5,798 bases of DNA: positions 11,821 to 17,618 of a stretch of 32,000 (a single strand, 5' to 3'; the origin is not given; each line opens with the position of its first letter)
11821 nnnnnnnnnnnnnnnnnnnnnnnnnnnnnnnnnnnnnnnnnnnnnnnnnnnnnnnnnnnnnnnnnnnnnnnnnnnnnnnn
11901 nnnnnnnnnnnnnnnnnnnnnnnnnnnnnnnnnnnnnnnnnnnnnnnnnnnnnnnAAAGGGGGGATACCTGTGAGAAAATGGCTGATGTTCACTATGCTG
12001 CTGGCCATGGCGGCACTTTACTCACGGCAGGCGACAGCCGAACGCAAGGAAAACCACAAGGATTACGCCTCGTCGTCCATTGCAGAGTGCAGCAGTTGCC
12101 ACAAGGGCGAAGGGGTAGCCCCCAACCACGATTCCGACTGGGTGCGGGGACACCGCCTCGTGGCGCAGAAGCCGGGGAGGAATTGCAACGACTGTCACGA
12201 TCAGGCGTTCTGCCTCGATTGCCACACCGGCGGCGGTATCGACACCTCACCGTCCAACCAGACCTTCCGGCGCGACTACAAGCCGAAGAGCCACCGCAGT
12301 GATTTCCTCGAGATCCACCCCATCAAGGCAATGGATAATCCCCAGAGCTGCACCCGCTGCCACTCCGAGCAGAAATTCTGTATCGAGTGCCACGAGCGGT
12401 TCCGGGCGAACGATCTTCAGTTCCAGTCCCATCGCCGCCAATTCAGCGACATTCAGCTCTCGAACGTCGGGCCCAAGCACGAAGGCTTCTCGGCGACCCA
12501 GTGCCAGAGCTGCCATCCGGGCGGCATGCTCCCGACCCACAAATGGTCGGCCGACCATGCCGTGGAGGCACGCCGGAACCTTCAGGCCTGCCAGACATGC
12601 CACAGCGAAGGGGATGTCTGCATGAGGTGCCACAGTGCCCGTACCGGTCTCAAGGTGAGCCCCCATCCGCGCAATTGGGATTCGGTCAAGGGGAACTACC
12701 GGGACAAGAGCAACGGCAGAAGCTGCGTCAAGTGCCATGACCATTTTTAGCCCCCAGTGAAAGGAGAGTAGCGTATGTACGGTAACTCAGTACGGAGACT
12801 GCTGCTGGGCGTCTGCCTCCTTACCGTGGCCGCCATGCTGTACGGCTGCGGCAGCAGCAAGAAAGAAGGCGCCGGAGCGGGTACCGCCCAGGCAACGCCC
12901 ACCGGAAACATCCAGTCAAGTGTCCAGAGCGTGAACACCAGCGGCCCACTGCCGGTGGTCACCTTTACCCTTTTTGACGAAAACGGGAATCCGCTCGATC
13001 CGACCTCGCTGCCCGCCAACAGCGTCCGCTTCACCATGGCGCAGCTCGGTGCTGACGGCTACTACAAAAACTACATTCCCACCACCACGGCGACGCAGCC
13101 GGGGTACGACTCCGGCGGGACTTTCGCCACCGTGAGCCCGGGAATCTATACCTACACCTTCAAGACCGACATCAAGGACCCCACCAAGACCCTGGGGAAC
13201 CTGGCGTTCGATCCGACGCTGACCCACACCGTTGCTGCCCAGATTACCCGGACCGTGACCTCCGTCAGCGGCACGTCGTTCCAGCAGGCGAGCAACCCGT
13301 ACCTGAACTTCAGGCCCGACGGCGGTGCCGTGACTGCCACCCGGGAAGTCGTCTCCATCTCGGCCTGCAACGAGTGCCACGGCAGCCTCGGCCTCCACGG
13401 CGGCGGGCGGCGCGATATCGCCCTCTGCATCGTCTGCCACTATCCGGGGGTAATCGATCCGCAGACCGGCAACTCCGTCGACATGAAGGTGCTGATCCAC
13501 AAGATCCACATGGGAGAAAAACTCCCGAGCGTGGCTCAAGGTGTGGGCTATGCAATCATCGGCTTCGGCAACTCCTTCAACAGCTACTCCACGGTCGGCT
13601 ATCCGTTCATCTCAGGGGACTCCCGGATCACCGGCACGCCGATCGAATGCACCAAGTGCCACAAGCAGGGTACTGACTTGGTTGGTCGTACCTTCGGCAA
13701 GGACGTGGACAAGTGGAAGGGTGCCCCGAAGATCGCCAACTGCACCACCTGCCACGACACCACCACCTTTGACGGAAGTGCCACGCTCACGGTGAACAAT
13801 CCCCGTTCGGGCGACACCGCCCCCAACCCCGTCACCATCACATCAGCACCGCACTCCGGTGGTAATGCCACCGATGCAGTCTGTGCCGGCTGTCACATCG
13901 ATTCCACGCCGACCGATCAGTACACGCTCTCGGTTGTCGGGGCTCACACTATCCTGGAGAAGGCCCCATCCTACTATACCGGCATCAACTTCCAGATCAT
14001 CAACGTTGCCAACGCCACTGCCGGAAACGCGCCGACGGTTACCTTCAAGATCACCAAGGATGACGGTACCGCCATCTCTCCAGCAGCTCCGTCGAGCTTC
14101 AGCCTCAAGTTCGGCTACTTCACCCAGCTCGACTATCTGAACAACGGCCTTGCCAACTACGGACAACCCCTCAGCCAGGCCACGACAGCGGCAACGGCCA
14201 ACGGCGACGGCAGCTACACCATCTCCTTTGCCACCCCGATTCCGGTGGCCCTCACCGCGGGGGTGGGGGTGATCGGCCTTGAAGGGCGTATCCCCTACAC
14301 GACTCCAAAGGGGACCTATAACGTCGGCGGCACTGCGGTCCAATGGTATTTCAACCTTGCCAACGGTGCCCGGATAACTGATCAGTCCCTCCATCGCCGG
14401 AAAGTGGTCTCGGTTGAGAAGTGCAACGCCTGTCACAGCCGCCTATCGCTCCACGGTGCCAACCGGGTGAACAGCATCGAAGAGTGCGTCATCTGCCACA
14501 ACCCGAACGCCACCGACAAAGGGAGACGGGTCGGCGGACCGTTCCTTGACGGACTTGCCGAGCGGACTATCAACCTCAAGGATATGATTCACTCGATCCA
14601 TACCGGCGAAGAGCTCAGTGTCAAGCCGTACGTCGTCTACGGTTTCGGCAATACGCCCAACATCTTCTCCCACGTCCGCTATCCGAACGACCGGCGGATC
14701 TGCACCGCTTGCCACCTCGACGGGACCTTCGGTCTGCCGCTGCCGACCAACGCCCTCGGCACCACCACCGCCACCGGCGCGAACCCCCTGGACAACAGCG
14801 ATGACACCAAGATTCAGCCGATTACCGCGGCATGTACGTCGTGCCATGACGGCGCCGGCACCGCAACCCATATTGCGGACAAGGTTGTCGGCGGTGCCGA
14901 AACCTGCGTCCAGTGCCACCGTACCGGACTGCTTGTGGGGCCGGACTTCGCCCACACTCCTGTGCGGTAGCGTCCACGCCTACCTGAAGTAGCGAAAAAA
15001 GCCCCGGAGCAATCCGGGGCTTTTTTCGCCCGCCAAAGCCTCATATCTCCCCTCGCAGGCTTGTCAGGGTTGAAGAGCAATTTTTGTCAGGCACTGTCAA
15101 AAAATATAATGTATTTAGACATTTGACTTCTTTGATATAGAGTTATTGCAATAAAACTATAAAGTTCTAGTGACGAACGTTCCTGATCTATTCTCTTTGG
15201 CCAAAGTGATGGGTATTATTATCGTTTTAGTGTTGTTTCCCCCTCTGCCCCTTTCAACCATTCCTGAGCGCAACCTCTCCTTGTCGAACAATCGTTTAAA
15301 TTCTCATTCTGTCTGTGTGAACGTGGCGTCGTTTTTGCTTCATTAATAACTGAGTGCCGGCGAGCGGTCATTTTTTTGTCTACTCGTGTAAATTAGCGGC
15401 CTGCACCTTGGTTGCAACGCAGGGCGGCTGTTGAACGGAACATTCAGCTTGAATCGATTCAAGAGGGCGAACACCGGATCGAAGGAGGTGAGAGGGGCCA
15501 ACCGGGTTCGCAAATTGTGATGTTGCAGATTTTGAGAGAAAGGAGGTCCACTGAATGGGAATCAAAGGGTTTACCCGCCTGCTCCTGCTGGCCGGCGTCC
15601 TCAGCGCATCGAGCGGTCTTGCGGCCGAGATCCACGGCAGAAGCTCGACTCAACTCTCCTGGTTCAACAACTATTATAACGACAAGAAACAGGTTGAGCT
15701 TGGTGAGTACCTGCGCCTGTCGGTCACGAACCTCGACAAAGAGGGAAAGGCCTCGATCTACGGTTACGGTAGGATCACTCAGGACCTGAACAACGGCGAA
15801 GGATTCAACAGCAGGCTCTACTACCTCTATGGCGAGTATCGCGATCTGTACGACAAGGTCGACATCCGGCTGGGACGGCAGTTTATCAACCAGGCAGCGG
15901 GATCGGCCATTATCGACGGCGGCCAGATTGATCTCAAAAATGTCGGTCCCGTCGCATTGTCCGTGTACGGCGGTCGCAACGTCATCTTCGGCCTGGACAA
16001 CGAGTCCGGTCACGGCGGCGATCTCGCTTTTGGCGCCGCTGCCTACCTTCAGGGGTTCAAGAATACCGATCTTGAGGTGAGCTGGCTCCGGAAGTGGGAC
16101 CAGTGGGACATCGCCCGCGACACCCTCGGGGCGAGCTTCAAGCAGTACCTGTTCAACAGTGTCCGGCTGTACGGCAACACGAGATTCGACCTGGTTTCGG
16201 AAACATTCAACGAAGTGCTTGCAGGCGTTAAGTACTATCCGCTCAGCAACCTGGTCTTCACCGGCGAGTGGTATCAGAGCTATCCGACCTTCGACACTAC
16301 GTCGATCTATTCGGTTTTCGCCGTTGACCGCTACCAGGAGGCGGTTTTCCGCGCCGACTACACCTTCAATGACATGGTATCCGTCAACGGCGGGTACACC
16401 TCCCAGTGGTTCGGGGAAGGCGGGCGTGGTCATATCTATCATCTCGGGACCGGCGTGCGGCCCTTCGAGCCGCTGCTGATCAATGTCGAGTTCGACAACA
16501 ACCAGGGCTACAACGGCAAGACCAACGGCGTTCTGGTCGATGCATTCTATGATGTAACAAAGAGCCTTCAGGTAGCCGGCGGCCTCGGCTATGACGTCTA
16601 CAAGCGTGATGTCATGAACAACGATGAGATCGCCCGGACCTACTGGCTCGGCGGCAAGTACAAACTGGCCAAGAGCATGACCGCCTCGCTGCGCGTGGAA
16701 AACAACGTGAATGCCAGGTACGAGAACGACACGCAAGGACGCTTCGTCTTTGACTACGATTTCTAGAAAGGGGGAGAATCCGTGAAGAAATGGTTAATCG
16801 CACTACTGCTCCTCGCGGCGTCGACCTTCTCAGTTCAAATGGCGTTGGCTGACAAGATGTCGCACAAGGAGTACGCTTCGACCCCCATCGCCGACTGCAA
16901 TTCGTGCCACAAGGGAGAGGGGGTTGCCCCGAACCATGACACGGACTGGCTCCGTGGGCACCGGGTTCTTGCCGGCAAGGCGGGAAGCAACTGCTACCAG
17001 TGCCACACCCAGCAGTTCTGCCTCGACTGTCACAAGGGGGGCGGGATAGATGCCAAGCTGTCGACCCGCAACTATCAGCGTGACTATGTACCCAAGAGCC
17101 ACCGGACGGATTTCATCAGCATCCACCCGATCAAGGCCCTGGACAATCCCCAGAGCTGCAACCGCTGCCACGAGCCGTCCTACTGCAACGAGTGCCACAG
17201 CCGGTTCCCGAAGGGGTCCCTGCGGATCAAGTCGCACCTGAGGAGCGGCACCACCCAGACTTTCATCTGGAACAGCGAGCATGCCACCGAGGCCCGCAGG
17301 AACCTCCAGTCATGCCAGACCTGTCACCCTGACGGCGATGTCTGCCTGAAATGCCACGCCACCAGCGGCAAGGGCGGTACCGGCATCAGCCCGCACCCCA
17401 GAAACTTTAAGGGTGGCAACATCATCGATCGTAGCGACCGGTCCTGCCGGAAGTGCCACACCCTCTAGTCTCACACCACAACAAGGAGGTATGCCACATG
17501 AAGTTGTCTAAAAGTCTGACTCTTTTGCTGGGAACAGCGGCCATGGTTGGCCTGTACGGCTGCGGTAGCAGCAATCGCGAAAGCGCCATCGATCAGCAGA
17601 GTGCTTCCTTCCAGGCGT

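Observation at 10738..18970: Tandem porin-cytochrome modules whose extracellular lipoprotein cytochromes belong to different families, with a shared lipobox junction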

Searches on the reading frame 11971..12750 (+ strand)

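Call 7: search_protein_families(library=pfam, proteins=[window:11971-12750:+], max_evalue=0.01)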
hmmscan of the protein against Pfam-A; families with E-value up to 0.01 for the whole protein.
window:11971-12750:+ (259 aa): 4 families
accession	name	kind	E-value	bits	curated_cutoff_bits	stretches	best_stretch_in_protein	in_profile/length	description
PF22113.1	Mtrc-MtrF_II-IV_dom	-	3.1e-10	40.3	30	3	19-78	103-165/176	Outer membrane cytochrome MtrC/MtrF-like, domains II/IV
PF14522.11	Cytochrome_C7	-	9.5e-09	35.4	24.8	0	216-258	15-50/67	Cytochrome c7 and related cytochrome c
PF02085.21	Cytochrom_CIII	-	0.0014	19.4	22.9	0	196-257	25-83/101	Class III cytochrome C family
PF14537.11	Cytochrom_c3_2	-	0.0075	17.1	25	0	28-86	17-79/79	Cytochrome c3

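Call 8: search_protein_families(library=ncbifam, proteins=[window:11971-12750:+], max_evalue=0.01)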
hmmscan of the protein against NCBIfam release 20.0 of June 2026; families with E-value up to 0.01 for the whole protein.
window:11971-12750:+ (259 aa): 0 families

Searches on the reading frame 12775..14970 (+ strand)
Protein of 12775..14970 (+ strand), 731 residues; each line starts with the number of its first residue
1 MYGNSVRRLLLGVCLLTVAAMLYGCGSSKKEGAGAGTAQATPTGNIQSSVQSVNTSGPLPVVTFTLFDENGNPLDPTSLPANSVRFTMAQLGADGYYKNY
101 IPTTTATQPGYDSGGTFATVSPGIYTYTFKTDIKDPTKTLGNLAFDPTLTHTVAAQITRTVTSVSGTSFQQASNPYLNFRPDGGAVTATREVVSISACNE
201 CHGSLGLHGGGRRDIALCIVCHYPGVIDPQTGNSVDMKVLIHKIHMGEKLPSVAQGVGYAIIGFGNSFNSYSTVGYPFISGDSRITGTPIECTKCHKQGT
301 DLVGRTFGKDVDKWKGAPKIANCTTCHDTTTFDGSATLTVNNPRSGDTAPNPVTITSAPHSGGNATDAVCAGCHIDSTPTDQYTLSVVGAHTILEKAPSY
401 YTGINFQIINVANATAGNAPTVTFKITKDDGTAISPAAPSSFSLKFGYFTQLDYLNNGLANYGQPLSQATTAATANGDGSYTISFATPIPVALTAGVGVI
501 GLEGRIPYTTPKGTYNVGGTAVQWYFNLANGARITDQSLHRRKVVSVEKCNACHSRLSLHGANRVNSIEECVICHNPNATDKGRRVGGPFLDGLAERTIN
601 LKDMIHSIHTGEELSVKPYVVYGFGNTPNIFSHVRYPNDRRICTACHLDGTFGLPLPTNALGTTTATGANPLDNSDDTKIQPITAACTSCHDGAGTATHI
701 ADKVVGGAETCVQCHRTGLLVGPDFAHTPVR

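Call 7: search_protein_families(library=pfam, proteins=[window:12775-14970:+], max_evalue=0.01)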
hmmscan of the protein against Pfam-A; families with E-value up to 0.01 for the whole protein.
window:12775-14970:+ (731 aa): 5 families
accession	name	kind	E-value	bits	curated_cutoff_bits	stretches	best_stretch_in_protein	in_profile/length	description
PF22113.1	Mtrc-MtrF_II-IV_dom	-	5.8e-48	163.2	30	2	542-722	1-170/176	Outer membrane cytochrome MtrC/MtrF-like, domains II/IV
PF14522.11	Cytochrome_C7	-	2.7e-13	50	24.8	2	631-716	3-67/67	Cytochrome c7 and related cytochrome c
PF14537.11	Cytochrom_c3_2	-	6.3e-08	33.4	25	0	290-374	7-78/79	Cytochrome c3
PF09699.15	Paired_CXXCH_1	-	0.00021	21.4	20.6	1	682-716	3-37/41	Doubled CXXCH motif (Paired_CXXCH_1)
PF02085.21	Cytochrom_CIII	-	0.00046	20.9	22.9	0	290-378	31-86/101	Class III cytochrome C family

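Call 8: search_protein_families(library=ncbifam, proteins=[window:12775-14970:+], max_evalue=0.01)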
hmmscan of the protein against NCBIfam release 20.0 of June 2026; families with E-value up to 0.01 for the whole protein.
window:12775-14970:+ (731 aa): 6 families
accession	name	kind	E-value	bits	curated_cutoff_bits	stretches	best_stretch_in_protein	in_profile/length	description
TIGR03507.1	decahem_SO1788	subfamily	3.1e-192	640.6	209.3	1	54-727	2-672/672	OmcA/MtrC family decaheme c-type cytochrome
TIGR03153.1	cytochr_NrfH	equivalog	2.8e-07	30.7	134.2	0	681-716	99-134/138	cytochrome c nitrite reductase small subunit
TIGR03508.1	decahem_SO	subfamily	5.2e-06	26.1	192.2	0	680-730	139-188/258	DmsE family decaheme c-type cytochrome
NF041781.1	mnquin_red_QrcA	equivalog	0.0023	17.6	180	0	291-332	45-76/174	menaquinone reductase multiheme cytochrome c subunit QrcA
NF041028.1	decahem_GSU2203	exception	0.0024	17.1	325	0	291-380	38-114/317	GSU2203 family decaheme c-type cytochrome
TIGR01905.1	paired_CXXCH_1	subfamily_domain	0.0066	16.3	25.2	1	682-717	3-38/41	doubled CXXCH domain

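Call 40: search_solved_structures(query=window:12775-14970:+, max_evalue=0.001)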
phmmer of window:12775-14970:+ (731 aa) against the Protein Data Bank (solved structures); distinct sequences matched with E-value up to 0.001: 4.
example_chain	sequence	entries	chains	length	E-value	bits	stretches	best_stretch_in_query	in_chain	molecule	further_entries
3pmq_A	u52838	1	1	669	6.4e-22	80.7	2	404-720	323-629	Decaheme cytochrome c MtrF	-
4lmh_A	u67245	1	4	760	6.4e-18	67.5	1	123-301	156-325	Extracellular iron oxide respiratory system surface decaheme cytochrome c component OmcA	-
3ucp_A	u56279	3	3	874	6.2e-14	54.3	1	118-328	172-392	UndA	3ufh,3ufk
9eov_A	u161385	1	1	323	0.0006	21.3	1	16-249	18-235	Extracellular iron oxide respiratory system surface decaheme cytochrome c component MtrC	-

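Call 63: search_protein_representatives(protein=window:12775-14970:+)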
Query: 731 residues. Proteins with E-value up to 0.001 (for the whole library): 2086; up to 1e-10: 1472; up to 1e-30: 545. The best 150 are listed.
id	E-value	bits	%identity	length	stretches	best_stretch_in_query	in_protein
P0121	1.4e-224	764.0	57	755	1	7-731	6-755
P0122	1.4e-193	661.5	53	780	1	7-729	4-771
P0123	8.4e-190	649.0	54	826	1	12-731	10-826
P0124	4.2e-186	636.8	52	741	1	14-731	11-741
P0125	1.3e-179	615.3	51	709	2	357-727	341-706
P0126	4.0e-169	580.7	53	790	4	3-472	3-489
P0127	1.0e-167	576.0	52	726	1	35-726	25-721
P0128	2.0e-153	528.7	48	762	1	10-730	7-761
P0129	2.7e-140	485.4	46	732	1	14-730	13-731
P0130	4.0e-132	458.3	45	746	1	13-730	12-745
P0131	2.3e-129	449.2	51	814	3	8-458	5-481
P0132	1.6e-113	396.8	49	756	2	13-452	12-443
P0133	6.5e-113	394.8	45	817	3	16-445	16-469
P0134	1.2e-104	367.5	47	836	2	8-443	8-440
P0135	4.1e-101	355.8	50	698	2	7-434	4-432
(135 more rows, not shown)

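Call 73: find_related_loci(query=A2, collection=metagenome_contigs, flank=6000)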
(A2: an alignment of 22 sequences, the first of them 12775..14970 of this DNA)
Query A2 (731 aa) in metagenome_contigs; peptide patterns used: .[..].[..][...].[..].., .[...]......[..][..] (x = any residue, [..] = any of these).
303 stretches matched a pattern; 52 encode a relative of the query (tblastn E <= 1e-3); 52 distinct loci.
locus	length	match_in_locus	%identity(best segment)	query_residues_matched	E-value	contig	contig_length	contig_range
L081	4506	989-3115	58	7-727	0e+0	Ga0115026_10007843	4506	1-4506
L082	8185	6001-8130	56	5-731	0e+0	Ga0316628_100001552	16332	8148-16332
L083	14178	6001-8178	58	6-731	0e+0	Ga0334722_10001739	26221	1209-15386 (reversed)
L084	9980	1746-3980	54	11-731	0e+0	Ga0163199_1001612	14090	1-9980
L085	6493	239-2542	52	24-731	0e+0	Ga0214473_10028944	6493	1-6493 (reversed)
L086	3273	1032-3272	53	11-717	0e+0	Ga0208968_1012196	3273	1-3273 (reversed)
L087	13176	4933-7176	52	11-731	0e+0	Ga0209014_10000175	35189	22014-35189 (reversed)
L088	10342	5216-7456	52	11-730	0e+0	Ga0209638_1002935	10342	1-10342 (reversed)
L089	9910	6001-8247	52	24-731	0e+0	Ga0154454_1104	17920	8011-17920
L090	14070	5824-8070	52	24-731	0e+0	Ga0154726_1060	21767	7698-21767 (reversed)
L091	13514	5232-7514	53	8-731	0e+0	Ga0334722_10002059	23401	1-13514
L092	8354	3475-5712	52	24-731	0e+0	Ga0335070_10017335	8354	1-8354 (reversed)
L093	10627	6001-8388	48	9-731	0e+0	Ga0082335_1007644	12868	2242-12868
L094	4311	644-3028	47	3-731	0e+0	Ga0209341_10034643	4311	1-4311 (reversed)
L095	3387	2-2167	49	46-729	0e+0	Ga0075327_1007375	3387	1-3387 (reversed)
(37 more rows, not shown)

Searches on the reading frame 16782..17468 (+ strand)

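Call 7: search_protein_families(library=pfam, proteins=[window:16782-17468:+], max_evalue=0.01)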
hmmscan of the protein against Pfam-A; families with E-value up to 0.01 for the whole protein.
window:16782-17468:+ (228 aa): 1 family
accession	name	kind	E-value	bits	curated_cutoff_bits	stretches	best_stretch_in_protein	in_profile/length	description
PF14522.11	Cytochrome_C7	-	3e-07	30.6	24.8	0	26-131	3-67/67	Cytochrome c7 and related cytochrome c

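Call 8: search_protein_families(library=ncbifam, proteins=[window:16782-17468:+], max_evalue=0.01)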
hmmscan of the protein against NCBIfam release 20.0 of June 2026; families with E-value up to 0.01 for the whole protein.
window:16782-17468:+ (228 aa): 0 families
